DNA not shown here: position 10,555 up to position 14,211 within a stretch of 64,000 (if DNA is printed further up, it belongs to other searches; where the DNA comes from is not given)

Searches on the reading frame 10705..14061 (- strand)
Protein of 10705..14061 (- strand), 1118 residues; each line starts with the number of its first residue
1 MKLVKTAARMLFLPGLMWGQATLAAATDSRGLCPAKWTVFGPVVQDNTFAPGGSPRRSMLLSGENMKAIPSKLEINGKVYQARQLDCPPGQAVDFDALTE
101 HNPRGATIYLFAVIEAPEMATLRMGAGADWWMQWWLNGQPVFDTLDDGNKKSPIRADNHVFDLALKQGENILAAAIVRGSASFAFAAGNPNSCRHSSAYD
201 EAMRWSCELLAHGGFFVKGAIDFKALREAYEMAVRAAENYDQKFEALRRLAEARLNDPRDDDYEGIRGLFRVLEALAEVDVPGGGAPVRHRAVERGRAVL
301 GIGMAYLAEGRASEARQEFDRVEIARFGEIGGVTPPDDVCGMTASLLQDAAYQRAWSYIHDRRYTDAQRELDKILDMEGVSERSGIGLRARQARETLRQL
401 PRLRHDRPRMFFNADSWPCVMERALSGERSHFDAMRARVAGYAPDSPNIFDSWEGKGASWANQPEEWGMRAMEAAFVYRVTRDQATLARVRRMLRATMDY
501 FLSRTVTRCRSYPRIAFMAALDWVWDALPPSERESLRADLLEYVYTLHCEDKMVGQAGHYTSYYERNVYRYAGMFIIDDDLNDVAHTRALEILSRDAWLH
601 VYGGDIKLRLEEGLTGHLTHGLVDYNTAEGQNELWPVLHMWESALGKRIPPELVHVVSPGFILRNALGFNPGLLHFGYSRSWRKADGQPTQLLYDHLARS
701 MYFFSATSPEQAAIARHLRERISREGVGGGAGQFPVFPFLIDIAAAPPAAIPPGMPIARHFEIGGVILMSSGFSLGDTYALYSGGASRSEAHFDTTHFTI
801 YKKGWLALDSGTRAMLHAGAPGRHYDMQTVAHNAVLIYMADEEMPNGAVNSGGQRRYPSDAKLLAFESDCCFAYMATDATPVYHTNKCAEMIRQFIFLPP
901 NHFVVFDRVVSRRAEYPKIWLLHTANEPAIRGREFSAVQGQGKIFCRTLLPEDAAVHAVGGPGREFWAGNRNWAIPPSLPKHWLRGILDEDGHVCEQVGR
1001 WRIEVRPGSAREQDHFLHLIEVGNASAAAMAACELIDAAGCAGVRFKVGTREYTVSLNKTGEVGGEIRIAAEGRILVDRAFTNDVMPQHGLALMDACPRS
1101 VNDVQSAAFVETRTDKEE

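Call 26: search_protein_families(library=pfam, proteins=[window:10705-14061:-], max_evalue=0.001)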
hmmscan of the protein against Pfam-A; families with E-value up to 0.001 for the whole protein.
window:10705-14061:- (1118 aa): 1 family
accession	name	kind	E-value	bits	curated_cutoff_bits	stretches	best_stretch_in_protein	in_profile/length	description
PF07940.18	Hepar_II_III_C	-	0.00018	21.5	24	1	761-913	9-155/237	Heparinase II/III-like, C-terminal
